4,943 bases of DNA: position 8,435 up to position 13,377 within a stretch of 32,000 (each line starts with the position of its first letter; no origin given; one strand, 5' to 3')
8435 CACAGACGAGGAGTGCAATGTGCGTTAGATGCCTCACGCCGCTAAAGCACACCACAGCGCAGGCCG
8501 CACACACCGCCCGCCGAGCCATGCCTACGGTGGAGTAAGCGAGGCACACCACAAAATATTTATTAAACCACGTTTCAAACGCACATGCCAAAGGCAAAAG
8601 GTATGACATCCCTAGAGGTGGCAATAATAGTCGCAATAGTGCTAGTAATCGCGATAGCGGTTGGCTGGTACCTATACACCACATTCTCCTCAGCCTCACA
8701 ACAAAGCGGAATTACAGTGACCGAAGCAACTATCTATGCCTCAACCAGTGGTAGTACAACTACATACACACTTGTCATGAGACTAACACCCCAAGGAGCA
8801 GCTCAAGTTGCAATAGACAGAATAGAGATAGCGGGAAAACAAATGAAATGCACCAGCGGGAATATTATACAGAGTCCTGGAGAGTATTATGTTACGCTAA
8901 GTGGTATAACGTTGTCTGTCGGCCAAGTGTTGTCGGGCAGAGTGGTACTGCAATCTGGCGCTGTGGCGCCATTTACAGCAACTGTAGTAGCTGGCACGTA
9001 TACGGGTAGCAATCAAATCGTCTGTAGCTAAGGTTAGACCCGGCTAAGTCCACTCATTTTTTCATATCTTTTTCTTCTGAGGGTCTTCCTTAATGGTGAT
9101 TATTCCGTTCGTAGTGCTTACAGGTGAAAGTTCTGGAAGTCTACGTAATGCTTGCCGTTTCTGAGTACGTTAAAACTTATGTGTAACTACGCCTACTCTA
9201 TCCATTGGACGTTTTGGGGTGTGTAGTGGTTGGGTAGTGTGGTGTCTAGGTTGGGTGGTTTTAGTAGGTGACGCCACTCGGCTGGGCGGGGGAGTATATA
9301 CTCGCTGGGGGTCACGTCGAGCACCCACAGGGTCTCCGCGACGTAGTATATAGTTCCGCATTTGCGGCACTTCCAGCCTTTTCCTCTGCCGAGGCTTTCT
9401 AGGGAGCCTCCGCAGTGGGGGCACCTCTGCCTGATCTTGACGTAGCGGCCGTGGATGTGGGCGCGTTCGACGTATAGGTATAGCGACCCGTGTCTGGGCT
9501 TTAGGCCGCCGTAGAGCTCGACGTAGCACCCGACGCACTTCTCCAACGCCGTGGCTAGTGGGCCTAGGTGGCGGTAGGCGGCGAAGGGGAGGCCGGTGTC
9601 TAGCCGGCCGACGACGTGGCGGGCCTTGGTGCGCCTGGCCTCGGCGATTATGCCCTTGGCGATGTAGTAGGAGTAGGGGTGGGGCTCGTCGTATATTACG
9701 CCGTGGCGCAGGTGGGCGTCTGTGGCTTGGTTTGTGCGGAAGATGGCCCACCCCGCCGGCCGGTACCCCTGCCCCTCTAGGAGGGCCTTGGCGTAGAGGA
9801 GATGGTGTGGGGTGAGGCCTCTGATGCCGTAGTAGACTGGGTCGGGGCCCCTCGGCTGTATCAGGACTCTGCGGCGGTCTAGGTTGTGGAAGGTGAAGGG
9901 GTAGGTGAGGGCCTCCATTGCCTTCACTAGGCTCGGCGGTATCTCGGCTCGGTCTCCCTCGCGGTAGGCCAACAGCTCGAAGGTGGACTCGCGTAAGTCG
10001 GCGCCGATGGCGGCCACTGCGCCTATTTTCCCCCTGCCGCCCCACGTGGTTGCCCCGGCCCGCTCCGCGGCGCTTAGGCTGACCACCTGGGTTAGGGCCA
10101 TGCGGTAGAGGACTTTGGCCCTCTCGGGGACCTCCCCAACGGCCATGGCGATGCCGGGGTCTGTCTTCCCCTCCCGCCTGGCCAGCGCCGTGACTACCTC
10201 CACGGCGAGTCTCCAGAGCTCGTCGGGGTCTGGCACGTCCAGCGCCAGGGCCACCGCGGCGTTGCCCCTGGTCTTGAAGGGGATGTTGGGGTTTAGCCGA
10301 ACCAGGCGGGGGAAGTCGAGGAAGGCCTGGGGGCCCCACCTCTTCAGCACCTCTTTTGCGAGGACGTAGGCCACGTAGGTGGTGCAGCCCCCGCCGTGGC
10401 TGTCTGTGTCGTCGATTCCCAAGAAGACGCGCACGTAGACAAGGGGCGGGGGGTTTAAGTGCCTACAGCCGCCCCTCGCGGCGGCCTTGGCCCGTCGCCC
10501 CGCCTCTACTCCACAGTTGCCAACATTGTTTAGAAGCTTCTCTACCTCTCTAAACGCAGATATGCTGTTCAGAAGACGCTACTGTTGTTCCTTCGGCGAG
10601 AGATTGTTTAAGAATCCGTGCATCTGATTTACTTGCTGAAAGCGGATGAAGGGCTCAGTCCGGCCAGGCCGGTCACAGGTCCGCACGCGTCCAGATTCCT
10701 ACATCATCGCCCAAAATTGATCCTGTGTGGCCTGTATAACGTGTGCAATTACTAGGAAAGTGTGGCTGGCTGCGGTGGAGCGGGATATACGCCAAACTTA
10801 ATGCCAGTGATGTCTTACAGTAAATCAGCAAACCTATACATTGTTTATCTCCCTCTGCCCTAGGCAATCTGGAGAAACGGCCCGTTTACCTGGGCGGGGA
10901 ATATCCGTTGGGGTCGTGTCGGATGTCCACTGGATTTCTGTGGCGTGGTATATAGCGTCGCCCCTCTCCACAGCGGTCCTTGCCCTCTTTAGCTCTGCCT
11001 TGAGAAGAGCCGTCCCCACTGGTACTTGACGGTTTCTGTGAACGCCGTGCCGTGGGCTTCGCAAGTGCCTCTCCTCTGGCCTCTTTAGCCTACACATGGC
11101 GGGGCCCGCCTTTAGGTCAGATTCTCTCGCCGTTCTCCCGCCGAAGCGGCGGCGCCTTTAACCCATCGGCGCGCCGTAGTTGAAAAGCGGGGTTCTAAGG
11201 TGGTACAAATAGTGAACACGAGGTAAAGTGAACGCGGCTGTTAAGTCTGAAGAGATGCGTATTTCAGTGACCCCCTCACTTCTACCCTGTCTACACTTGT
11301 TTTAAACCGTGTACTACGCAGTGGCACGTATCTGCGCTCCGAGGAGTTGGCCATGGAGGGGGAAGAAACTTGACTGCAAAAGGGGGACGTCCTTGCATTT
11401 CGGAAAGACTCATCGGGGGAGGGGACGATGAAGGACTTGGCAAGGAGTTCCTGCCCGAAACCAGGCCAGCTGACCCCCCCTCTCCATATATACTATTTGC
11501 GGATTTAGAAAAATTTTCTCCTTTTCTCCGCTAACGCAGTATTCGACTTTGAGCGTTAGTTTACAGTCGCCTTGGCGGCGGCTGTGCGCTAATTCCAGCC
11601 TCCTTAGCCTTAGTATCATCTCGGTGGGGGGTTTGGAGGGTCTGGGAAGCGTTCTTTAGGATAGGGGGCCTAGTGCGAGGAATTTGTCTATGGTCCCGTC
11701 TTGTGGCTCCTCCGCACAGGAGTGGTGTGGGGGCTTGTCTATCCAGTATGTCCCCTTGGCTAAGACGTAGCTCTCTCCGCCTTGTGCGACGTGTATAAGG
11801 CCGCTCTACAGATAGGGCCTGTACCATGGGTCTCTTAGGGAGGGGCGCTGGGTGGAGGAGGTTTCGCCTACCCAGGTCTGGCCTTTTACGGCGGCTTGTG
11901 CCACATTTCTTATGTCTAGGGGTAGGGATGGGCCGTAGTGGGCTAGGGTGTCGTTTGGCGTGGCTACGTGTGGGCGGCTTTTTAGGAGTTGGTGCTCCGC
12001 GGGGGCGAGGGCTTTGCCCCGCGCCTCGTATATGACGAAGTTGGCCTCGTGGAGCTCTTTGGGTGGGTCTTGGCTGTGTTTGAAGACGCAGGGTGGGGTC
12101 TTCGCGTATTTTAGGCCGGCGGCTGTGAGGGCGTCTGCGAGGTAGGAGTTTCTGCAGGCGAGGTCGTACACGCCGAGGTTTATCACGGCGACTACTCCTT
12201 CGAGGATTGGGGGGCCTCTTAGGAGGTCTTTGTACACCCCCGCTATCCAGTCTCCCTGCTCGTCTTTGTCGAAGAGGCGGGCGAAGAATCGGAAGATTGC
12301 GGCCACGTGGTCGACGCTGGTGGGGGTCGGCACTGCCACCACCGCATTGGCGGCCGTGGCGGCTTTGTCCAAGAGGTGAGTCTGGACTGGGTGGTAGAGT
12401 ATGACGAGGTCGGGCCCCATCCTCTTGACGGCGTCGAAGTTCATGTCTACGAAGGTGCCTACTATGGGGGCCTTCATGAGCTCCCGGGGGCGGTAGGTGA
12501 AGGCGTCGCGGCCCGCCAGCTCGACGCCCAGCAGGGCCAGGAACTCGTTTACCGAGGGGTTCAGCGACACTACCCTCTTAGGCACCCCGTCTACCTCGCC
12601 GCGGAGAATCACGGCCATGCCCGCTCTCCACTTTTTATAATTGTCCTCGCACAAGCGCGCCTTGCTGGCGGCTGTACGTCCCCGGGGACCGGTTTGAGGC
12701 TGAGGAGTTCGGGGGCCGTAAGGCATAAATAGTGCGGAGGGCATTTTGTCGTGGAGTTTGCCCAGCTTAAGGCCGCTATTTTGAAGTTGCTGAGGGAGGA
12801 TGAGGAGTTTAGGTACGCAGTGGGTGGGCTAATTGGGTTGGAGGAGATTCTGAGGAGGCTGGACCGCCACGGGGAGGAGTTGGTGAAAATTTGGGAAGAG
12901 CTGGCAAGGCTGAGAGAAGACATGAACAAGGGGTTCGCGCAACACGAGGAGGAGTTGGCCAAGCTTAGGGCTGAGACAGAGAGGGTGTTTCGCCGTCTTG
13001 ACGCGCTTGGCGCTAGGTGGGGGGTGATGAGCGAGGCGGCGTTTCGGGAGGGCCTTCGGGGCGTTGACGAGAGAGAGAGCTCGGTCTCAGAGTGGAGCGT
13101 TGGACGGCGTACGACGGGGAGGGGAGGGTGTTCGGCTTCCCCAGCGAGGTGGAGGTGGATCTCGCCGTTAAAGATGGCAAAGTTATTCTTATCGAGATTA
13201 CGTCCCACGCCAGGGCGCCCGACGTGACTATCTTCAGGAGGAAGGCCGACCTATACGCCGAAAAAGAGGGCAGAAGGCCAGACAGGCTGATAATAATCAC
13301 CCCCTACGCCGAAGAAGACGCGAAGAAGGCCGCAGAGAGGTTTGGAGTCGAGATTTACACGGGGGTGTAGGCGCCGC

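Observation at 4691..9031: Tandemly duplicated cassette: unrecognised polytopic membrane protein followed by a type-IV-pilin-like small protein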

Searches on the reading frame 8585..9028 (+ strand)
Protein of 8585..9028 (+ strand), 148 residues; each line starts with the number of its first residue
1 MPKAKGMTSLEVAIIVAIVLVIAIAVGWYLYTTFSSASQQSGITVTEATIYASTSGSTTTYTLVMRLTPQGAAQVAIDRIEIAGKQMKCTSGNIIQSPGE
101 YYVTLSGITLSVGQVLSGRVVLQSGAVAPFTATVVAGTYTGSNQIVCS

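Call 4: search_protein_families(library=pfam, proteins=[window:8585-9028:+], max_evalue=1)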
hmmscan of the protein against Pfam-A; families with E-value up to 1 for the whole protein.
window:8585-9028:+ (148 aa): 2 families
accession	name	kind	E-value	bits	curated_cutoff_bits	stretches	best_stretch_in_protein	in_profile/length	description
PF04021.17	Class_IIIsignal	-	0.0034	17.7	23.7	1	9-30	6-27/27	Class III signal peptide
PF02753.23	PapD_C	-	0.023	15.4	22.8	1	101-136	7-39/63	Pili assembly chaperone PapD, C-terminal domain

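Call 5: search_protein_families(library=ncbifam, proteins=[window:8585-9028:+], max_evalue=1)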
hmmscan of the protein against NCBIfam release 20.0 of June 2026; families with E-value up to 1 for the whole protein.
window:8585-9028:+ (148 aa): 4 families
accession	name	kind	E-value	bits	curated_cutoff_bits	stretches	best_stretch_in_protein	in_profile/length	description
TIGR04205.1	classIII_w_PIP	hypoth_equivalog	0.0078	16.2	65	1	5-49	2-46/67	class III signal peptide domain-containing protein, archaeosortase D/PIP-CTERM system-associated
TIGR02588.1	TIGR02588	hypoth_equivalog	0.012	15.6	95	1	18-78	11-71/122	TIGR02588 family protein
NF041775.1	typeIV_PilA_Myxo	equivalog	0.033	14.2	400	1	2-51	8-56/214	type IV pilin protein PilA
NF045729.1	VlpA_Nterm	exception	0.3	11.2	175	1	9-59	13-61/122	variable lipoprotein VlpA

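Call 15: find_homologous_proteins(query=window:8585-9028:+, max_evalue=0.001)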
Query seq(148 aa) (148 aa): 294 proteins with E <= 0.001 among 411 candidates; the best 120 are listed.
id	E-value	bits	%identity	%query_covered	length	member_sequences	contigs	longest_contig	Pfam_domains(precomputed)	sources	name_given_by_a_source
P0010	3.5e-79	281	96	100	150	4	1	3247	-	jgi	-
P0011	3.0e-54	200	76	100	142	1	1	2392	-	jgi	-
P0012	3.1e-54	200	74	100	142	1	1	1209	-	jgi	-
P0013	5.3e-54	200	78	92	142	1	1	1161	-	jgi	-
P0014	1.2e-52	195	71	100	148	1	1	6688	-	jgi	-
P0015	4.1e-52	194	69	100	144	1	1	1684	-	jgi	-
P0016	1.1e-48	182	74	93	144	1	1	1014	-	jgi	-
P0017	4.0e-46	174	61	97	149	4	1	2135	-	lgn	-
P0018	2.3e-45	172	64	100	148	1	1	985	-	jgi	-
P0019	2.4e-44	168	67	92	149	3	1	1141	-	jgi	-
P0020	6.8e-44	167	63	100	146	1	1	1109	-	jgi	-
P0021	2.1e-43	165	62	100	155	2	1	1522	-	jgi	-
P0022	6.2e-43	164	65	95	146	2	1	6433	-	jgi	-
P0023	1.0e-42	163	63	99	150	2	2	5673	-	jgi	-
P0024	3.3e-42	161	63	100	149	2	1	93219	-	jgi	-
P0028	1.4e-39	153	61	91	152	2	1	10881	-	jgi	-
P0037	6.5e-36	141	59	93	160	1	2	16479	-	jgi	jgi:type IV pilus assembly protein PilA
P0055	1.9e-33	133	61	92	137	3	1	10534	-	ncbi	ncbi:MAG: hypothetical protein QXP31_10635 [Pyrobaculum sp.]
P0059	1.6e-32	130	57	93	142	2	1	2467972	-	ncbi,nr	ncbi:hypothetical protein [Pyrobaculum ferrireducens]|nr:hypothetical protein [Pyrobaculum ferriredu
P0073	8.9e-30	121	56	93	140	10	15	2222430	-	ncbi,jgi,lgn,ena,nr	ncbi:hypothetical protein [Pyrobaculum aerophilum]|nr:hypothetical protein [Pyrobaculum aerophilum] 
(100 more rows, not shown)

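Call 16: search_solved_structures(query=window:8585-9028:+, max_evalue=1, show_alignments=2)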
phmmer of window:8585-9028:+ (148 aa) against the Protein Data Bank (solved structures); distinct sequences matched with E-value up to 1: 7.
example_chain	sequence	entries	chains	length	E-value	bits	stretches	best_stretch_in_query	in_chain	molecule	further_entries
6w8u_A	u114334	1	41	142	7.5e-48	165.1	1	7-144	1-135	pilin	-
8wp0_A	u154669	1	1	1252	0.31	14.4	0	46-102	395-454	ABC transporter B family member 19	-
8woi_A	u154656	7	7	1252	0.31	14.4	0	46-102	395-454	ABC transporter B family member 19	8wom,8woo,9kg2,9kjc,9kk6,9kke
5dd8_A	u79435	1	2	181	0.56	13.6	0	25-74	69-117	Transcriptional regulator, MarR family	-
2fbk_A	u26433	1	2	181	0.57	13.6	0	25-74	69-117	transcriptional regulator, MarR family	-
8ylm_A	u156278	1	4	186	0.62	13.5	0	25-74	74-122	Transcriptional regulator, MarR family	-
7xl9_A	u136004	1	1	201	0.76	13.2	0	25-74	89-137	Transcriptional regulator, MarR family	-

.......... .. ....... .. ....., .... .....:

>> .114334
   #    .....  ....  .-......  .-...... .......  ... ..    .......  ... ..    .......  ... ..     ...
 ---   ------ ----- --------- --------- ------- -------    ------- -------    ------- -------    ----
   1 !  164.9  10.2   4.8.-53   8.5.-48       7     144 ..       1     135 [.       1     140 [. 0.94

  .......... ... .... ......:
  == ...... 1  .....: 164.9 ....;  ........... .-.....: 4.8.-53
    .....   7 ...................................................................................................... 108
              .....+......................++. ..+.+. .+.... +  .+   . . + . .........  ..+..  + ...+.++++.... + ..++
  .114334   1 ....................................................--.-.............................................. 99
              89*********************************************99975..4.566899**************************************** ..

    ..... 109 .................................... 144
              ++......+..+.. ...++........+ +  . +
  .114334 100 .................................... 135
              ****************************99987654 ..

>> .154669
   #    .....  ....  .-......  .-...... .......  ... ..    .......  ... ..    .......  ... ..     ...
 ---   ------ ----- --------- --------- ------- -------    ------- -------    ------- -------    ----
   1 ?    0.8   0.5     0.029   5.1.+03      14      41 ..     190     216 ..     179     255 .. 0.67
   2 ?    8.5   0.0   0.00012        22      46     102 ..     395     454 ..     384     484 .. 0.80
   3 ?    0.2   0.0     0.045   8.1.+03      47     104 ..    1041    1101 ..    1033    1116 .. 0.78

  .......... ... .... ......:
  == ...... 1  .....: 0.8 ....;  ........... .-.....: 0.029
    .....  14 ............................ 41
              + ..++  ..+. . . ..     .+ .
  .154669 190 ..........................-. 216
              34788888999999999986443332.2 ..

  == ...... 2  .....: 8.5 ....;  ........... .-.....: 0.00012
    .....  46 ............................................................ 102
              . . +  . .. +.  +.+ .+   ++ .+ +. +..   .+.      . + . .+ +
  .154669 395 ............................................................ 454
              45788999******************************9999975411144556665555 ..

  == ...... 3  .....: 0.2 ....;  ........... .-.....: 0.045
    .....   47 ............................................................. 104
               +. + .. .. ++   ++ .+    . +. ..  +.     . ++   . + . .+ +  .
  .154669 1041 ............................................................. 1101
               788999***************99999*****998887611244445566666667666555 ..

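Call 25: find_encoding_contigs(protein=P0073, flank=6000, max_places=3)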
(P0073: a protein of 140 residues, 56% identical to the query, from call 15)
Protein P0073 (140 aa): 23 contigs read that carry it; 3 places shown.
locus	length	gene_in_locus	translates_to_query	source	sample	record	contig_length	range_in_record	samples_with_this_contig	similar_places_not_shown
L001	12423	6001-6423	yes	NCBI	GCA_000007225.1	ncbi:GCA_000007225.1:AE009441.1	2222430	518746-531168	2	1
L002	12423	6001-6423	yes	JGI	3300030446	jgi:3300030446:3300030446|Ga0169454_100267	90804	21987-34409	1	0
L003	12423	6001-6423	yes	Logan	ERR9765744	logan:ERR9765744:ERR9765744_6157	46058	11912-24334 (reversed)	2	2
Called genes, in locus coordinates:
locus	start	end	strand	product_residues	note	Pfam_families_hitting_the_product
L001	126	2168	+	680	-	PF14551:MCM_N, PF17207:MCM_OB, PF09723:Zn_ribbon_8 (weak), PF00493:MCM, PF07726:AAA_3 (weak), PF07728:AAA_5 (weak), PF01078:Mg_chelatase (weak), PF17855:MCM_lid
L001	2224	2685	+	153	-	PF05942:PaREP1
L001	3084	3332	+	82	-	-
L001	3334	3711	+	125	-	PF05168:HEPN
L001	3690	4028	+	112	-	PF22600:MTPAP-like_central (weak), PF01909:NTP_transf_2, PF18765:Polbeta (weak)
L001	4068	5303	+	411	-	-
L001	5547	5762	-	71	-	-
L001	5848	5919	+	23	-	-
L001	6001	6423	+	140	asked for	-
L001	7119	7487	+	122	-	PF02366:PMT (faint)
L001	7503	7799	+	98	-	-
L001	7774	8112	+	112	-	-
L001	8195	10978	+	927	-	-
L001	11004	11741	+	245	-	PF01637:ATPase_2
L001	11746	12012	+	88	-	-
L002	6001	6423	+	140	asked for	-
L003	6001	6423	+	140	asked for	-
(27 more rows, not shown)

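Call 26: find_encoding_contigs(protein=P0059, flank=6000, max_places=2)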
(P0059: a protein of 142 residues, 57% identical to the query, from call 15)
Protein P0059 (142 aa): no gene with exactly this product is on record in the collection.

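Call 69: find_encoding_contigs(protein=P0037, flank=6000, max_places=2)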
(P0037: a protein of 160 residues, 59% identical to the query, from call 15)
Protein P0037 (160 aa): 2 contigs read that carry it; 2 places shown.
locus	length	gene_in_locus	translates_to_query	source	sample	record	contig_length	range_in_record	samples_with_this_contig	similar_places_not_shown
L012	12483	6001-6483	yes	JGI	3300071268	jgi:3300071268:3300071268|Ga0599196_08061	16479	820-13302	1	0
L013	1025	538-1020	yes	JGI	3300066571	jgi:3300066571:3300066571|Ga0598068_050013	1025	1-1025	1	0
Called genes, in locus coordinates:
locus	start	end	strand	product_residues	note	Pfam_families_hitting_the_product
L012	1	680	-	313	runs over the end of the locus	PF01637:ATPase_2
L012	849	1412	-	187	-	PF05942:PaREP1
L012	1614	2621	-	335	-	PF01637:ATPase_2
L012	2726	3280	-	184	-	PF05942:PaREP1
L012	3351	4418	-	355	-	PF01637:ATPase_2, PF13401:AAA_22 (weak)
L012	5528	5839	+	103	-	-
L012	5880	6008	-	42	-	-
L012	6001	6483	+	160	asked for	-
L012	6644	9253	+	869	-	PF23414:Beta-prop_EML_2 (faint)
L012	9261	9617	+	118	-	-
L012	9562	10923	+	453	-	-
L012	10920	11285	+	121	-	-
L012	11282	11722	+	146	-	-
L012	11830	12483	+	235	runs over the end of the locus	-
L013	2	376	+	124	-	?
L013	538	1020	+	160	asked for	-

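Call 70: find_encoding_contigs(protein=P0028, flank=6000, max_places=2)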
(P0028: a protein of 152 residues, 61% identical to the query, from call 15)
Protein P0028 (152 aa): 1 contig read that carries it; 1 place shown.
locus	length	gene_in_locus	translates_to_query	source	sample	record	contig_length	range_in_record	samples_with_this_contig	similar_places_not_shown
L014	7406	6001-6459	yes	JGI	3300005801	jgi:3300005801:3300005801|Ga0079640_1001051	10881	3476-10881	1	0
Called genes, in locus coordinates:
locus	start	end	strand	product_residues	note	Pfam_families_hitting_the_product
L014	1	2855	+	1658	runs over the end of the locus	-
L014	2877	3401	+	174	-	PF01923:Cob_adeno_trans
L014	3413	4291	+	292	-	-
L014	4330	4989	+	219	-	-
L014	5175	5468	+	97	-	-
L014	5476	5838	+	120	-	-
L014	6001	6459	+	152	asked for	-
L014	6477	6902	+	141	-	-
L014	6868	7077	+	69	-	-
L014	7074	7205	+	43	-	-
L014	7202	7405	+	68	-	?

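Call 71: find_encoding_contigs(protein=P0055, flank=6000, max_places=2)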
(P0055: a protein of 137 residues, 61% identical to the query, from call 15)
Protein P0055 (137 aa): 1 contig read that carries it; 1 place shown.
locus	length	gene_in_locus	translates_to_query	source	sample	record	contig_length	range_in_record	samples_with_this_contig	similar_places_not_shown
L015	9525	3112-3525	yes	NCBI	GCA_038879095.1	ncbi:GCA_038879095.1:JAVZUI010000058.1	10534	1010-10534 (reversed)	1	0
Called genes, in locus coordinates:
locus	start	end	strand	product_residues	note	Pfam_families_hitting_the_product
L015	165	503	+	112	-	-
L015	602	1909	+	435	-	PF04389:Peptidase_M28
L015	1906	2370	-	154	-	PF01467:CTP_transf_like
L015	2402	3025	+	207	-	PF04446:Thg1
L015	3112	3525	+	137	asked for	-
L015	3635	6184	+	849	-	PF13570:Beta-prop_ACSF4 (faint), PF23414:Beta-prop_EML_2 (faint)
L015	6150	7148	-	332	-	PF00155:Aminotran_1_2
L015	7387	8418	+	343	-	PF01637:ATPase_2, PF13191:AAA_16 (weak)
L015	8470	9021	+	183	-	PF05942:PaREP1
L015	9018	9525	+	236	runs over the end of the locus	PF01637:ATPase_2, PF13191:AAA_16 (weak), PF25199:nSTAND_NTPase5 (faint), PF00931:NB-ARC (faint), PF13401:AAA_22 (faint)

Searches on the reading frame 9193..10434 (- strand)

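Call 4: search_protein_families(library=pfam, proteins=[window:9193-10434:-], max_evalue=1)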
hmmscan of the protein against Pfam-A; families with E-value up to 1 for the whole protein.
window:9193-10434:- (413 aa): 12 families
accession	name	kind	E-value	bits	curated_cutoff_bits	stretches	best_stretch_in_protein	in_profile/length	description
PF08489.16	TiaS_FLD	-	6.7e-29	100.8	21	1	133-241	1-116/116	TiaS FLD domain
PF22641.2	TiaS_TCKD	-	1.1e-20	74.6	27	1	4-65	1-59/156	TiaS TCKD domain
PF23783.1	Zn_ribbon_TiaS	-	9.7e-11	41.7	27.3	1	337-365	3-31/41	TiaS C-terminal zinc ribbon domain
PF00130.28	C1_1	-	0.0085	16.3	26.5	1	333-361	9-36/53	Phorbol esters/diacylglycerol binding domain (C1 domain)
PF12172.15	zf-ChsH2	-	0.013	15.7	23.2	0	355-365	13-23/37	ChsH2, rubredoxin-like zinc ribbon domain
PF12760.12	Zn_ribbon_IS1595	-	0.022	15.1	25.4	1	336-360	19-44/46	Transposase zinc-ribbon domain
PF07282.18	Cas12f1-like_TNB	-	0.076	13.6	26.3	1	336-362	29-49/60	Cas12f1-like, TNB domain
PF13824.12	zf-Mss51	-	0.12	13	27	1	338-374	2-35/55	Zinc-finger of mitochondrial splicing suppressor 51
PF14803.11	Zn_ribbon_Nudix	-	0.12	12.8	25.6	0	338-346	3-11/34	Nudix N-terminal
PF24460.1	DUF7575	-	0.15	11.9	28.5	1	336-346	4-14/28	Domain of unknown function (DUF7575)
PF01155.25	HypA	-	0.22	12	28.9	1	322-361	57-94/112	Hydrogenase/urease nickel incorporation, metallochaperone, hypA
PF02150.21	Zn_ribbon_RPB9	-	0.24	11.7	25.2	1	338-363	4-31/36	RNA polymerases M/15 Kd subunit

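Call 5: search_protein_families(library=ncbifam, proteins=[window:9193-10434:-], max_evalue=1)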
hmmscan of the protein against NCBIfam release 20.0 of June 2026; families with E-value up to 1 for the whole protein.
window:9193-10434:- (413 aa): 5 families
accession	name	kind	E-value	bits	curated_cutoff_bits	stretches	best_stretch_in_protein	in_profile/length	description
NF040849.1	tRNAmod_TiaS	equivalog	1.4e-67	228.1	600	1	1-362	1-378/422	tRNA(Ile2) 2-agmatinylcytidine synthetase TiaS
TIGR03280.1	methan_mark_11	hypoth_equivalog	1.4e-10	40.8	255.8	1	2-145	134-282/292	methanogenesis marker protein 11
NF033497.1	rubre_like_arch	subfamily_domain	0.022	14.5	32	1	336-349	17-30/34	rubrerythrin-like domain-containing protein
TIGR03831.1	YgiT_finger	domain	0.076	13.3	20.2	0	353-367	32-46/46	YgiT-type zinc finger protein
NF047723.1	TransFacS4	equivalog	0.13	12.7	120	1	327-363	54-90/90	transcription factor S4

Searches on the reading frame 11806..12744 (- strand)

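Call 12: search_protein_families(library=pfam, proteins=[window:11806-12744:-], max_evalue=0.001)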
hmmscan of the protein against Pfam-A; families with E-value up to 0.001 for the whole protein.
window:11806-12744:- (312 aa): 1 family
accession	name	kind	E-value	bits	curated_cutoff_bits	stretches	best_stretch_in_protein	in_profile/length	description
PF01497.23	Peripla_BP_2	-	8.7e-06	25.8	27.5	1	58-165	1-113/235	Periplasmic binding protein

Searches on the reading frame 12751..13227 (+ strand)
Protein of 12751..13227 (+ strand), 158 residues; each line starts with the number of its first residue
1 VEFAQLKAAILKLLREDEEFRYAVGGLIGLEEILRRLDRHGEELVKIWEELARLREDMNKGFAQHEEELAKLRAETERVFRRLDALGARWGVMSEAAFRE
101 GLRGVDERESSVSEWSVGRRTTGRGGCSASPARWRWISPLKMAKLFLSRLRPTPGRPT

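Call 12: search_protein_families(library=pfam, proteins=[window:12751-13227:+], max_evalue=0.001)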
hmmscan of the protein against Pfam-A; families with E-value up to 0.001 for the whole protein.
window:12751-13227:+ (158 aa): 1 family
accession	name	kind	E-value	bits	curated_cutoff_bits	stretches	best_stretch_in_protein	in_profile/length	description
PF12644.12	DUF3782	-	1.6e-12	47.9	24.4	1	49-113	1-63/78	Protein of unknown function (DUF3782)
